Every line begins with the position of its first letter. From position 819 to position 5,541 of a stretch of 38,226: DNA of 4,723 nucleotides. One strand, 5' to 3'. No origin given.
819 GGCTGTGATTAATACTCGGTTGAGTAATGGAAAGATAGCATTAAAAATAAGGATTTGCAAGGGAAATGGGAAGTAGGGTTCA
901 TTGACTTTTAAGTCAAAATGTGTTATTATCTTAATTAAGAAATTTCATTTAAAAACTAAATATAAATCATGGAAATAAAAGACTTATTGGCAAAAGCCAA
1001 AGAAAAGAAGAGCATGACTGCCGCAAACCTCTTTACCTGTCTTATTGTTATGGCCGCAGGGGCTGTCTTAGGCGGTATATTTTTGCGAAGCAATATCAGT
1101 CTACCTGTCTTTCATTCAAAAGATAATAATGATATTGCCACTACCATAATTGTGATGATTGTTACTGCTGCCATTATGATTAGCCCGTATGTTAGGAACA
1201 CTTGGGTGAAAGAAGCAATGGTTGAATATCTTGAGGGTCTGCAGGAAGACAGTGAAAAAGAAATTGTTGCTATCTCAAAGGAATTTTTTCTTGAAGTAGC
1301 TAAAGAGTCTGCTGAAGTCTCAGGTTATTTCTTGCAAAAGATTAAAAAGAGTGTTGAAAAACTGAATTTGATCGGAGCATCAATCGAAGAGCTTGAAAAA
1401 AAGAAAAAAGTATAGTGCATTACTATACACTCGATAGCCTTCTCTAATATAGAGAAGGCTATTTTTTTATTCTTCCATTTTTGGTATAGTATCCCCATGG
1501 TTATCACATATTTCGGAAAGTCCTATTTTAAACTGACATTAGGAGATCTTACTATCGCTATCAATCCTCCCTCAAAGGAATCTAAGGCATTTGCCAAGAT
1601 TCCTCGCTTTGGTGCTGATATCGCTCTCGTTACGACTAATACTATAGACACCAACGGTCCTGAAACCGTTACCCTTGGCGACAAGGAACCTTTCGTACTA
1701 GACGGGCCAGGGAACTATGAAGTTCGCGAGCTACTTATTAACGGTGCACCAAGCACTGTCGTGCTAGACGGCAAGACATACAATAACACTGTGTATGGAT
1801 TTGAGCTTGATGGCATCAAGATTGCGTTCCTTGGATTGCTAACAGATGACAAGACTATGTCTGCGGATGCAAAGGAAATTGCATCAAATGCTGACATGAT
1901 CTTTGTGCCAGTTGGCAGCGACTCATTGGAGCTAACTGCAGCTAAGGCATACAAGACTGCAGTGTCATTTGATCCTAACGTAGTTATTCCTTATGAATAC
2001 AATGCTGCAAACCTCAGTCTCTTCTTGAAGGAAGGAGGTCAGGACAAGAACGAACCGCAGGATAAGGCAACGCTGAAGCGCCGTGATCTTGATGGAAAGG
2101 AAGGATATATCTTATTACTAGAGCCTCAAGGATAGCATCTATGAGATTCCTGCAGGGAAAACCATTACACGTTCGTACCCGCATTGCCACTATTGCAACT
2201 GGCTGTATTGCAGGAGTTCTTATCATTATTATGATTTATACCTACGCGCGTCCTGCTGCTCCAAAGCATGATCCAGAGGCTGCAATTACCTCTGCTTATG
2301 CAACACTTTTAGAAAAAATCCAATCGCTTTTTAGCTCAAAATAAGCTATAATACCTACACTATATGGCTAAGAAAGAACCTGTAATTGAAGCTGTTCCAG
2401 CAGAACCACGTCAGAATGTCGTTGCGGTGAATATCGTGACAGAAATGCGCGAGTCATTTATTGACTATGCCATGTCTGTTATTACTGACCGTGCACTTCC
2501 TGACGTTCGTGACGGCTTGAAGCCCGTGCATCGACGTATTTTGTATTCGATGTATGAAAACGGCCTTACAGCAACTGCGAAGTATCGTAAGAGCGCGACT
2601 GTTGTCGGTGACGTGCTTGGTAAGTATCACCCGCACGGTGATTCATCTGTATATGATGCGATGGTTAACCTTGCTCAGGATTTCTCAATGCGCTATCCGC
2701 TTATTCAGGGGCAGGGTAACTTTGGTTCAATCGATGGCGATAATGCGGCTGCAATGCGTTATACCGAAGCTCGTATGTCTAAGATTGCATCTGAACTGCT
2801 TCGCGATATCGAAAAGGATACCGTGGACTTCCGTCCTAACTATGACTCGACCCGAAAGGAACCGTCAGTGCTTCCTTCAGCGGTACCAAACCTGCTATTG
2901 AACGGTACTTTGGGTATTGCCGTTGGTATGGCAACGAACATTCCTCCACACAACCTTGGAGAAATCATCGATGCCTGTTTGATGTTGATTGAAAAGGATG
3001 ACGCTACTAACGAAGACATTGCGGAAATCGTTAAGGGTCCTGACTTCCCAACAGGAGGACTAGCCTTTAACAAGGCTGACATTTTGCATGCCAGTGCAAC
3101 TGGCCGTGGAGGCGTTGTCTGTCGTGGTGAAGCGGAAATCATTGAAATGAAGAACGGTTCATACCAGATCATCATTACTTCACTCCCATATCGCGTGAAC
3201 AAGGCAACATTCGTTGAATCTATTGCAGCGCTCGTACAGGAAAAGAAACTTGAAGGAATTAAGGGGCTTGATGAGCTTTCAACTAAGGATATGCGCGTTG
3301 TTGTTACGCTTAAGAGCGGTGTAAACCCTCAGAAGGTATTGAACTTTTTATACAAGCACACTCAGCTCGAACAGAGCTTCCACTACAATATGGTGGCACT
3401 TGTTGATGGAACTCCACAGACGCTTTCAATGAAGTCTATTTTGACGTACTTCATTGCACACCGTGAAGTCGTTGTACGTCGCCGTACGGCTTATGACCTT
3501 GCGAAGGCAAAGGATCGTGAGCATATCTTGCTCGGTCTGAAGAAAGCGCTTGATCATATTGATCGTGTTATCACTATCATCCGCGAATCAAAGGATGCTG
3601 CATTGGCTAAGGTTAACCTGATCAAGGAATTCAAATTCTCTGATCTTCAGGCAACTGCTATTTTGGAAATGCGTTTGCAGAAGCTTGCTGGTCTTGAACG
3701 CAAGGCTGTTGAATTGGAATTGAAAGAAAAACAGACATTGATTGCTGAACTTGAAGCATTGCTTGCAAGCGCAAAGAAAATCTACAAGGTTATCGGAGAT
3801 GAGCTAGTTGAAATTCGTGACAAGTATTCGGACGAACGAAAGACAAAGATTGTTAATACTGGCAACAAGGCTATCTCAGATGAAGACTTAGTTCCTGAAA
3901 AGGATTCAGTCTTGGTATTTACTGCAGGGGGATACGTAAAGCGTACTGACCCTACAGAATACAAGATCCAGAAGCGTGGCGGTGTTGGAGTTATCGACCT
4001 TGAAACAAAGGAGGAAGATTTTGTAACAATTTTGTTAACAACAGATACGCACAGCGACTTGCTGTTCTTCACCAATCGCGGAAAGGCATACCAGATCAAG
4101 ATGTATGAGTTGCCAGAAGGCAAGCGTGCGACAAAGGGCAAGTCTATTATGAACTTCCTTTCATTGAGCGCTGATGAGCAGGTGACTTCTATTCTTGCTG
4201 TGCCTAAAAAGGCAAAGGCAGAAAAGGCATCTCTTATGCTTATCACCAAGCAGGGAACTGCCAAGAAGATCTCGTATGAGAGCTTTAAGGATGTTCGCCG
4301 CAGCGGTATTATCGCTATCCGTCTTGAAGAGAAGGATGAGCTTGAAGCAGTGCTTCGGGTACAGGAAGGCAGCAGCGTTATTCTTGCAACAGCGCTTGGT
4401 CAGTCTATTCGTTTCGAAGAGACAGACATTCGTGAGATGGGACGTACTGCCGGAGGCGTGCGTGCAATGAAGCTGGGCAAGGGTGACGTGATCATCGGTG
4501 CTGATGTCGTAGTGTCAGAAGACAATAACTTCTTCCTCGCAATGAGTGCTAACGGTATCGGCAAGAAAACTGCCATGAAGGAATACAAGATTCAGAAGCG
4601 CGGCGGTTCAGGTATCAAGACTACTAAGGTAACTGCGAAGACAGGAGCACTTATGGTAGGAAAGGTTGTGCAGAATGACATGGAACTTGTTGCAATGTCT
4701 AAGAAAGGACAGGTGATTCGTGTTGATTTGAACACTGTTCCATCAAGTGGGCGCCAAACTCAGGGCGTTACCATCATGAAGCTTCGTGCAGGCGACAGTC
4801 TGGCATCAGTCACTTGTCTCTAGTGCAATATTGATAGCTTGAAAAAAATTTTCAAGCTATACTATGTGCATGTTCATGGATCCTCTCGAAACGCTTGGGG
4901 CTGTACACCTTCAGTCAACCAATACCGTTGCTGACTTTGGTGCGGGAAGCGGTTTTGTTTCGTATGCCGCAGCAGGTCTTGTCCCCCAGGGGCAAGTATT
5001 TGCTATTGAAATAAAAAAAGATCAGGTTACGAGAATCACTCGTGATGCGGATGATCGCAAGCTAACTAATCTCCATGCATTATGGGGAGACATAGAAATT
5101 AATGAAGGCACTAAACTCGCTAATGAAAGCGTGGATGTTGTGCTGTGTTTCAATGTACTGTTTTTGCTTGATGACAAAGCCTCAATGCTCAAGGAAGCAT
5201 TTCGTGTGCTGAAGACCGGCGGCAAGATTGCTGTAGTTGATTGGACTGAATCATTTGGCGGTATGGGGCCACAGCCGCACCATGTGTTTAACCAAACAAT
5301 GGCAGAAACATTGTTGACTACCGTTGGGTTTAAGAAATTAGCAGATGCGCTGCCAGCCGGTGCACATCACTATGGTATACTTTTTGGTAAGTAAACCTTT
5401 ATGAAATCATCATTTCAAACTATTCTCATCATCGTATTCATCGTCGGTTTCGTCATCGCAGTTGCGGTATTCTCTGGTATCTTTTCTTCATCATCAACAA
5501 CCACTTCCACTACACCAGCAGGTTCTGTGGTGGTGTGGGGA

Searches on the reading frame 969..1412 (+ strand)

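Call 5: search_protein_families(library=pfam, proteins=[window:969-1412:+], max_evalue=0.01)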
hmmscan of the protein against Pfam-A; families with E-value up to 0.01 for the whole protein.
window:969-1412:+ (148 aa): 1 family
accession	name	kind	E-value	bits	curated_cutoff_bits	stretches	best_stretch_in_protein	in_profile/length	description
PF12717.13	Cnd1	-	0.0048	17.4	26.4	1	66-133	40-105/162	non-SMC mitotic condensation complex subunit 1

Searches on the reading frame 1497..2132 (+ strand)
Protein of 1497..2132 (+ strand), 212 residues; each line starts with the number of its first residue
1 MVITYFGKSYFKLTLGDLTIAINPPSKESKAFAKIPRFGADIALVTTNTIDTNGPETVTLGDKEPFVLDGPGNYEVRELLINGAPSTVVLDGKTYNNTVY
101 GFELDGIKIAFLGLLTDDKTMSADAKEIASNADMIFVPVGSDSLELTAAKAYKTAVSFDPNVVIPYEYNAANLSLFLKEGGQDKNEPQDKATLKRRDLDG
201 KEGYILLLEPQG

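Call 5: search_protein_families(library=pfam, proteins=[window:1497-2132:+], max_evalue=0.01)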
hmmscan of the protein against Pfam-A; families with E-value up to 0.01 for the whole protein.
window:1497-2132:+ (212 aa): 1 family
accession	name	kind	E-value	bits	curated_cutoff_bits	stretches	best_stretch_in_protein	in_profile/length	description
PF13483.12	Lactamase_B_3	-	1.8e-18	67.4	24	1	3-166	2-159/160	Beta-lactamase superfamily domain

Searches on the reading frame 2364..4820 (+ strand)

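Call 5: search_protein_families(library=pfam, proteins=[window:2364-4820:+], max_evalue=0.01)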
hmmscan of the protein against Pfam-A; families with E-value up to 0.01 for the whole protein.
window:2364-4820:+ (819 aa): 2 families
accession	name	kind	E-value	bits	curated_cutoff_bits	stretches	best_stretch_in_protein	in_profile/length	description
PF00521.26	DNA_topoisoIV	-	2.9e-157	524.4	31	1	43-481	1-431/432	DNA gyrase/topoisomerase IV, subunit A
PF03989.18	DNA_gyraseA_C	-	5.1e-64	211.9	27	6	774-817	2-45/48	DNA gyrase C-terminal domain, beta-propeller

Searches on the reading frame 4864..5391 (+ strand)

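Call 5: search_protein_families(library=pfam, proteins=[window:4864-5391:+], max_evalue=0.01)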
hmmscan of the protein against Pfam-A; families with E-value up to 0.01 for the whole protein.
window:4864-5391:+ (176 aa): 15 families
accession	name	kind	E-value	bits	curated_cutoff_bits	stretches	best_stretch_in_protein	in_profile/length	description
PF13847.12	Methyltransf_31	-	6.6e-19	68.5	27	1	18-133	3-114/145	Methyltransferase domain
PF08241.18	Methyltransf_11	-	1.4e-14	54.9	21.2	1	24-123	2-94/95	Methyltransferase domain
PF13649.12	Methyltransf_25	-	6.3e-14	52.9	27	1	22-120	1-97/97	Methyltransferase domain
PF08242.18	Methyltransf_12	-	2.4e-11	44.7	30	1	24-122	2-98/98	Methyltransferase domain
PF05175.20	MTS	-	1.9e-07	31.3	23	1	17-126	28-140/170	Methyltransferase small domain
PF13489.12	Methyltransf_23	-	4.1e-07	30.3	27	1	11-137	16-124/164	Methyltransferase domain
PF02390.23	Methyltransf_4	-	4.8e-06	26.6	24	1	20-77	3-60/173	Putative methyltransferase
PF06325.19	PrmA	-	2.7e-05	24.3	22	1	9-123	153-257/296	Ribosomal protein L11 methyltransferase (PrmA)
PF01209.24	Ubie_methyltran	-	3.8e-05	23.6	20.1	1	18-129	47-156/233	ubiE/COQ5 methyltransferase family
PF05148.21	Methyltransf_8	-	0.00024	21.5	27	1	85-128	118-160/219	Hypothetical methyltransferase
PF05219.18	DREV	-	0.00045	19.9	26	1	17-124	93-186/265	DREV methyltransferase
PF13679.12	Methyltransf_32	-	0.0013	19.2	27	1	17-94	24-106/143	Methyltransferase domain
PF01728.25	FtsJ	-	0.0016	18.9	24.1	1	14-95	16-97/181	FtsJ-like methyltransferase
PF08123.19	DOT1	-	0.0017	18.4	23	0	11-122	35-154/205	Histone methylation protein DOT1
PF00891.24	Methyltransf_2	-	0.0044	16.8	22.3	1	10-137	54-177/210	O-methyltransferase domain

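Call 79: search_protein_families(library=ncbifam, proteins=[window:4864-5391:+], max_evalue=0.001)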
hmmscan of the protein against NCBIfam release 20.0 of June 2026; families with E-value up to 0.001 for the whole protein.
window:4864-5391:+ (176 aa): 24 families
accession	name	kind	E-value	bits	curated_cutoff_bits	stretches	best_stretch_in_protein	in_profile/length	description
NF008823.0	PRK11873.1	subfamily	8e-18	64.9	263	1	15-126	74-183/272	arsenite methyltransferase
NF041537.1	ArsM_AhpD_UU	exception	3e-15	55.8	510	1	11-126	71-182/345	arsenite methyltransferase/AhpD domain selenoprotein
NF047649.1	MTase_UXPK_star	exception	2e-12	46.7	460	1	15-126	74-183/283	methyltransferase/UXPK-star double selenoprotein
NF041536.1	ArsM_DUF2284_UU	exception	1.2e-11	43.7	575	1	15-126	73-182/459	arsenite methyltransferase/DUF2284 domain selenoprotein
NF040538.1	methyl_ArsM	equivalog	5e-11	42.4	500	1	84-126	166-210/356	arsinothricin biosynthesis methyltransferase ArsM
TIGR02469.1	CbiT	equivalog_domain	1.7e-10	41.3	78.3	1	10-93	11-92/124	precorrin-6Y C5,15-methyltransferase (decarboxylating) subunit CbiT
NF045667.1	MTase_DVU1556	equivalog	8.4e-10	38.4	155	1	11-133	15-128/213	DVU_1556 family methyltransferase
TIGR02072.1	BioC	equivalog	3.6e-09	36.8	184.95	1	16-124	32-132/244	malonyl-ACP O-methyltransferase BioC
TIGR01983.1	UbiG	equivalog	8.7e-08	31.7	102.95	1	20-124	51-151/228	bifunctional 2-polyprenyl-6-hydroxyphenol methylase/3-demethylubiquinol 3-O-methyltransferase UbiG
NF005640.0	PRK07402.1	equivalog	5e-07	29.5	219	1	11-122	36-141/200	precorrin-6Y C5,15-methyltransferase subunit CbiT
NF043040.1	corrin_prot_MT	hypoth_equivalog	1.2e-06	28.1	180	1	18-127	41-150/216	corrinoid protein-associated methyltransferase CpaM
TIGR00091.1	TIGR00091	equivalog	4.2e-06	26.2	112.65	1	17-122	15-128/194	tRNA (guanosine(46)-N7)-methyltransferase TrmB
TIGR03534.1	RF_mod_PrmC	equivalog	5.2e-06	26.1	199.1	1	17-95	85-162/253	peptide chain release factor N(5)-glutamine methyltransferase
NF001244.0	PRK00216.1-5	equivalog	9.4e-06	25.1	216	1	15-131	45-160/236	bifunctional demethylmenaquinone methyltransferase/2-methoxy-6-polyprenyl-1,4-benzoquinol methylase UbiE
NF038261.1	rhodoquin_RquA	equivalog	1.3e-05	25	175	1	31-129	63-158/218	rhodoquinone biosynthesis methyltransferase RquA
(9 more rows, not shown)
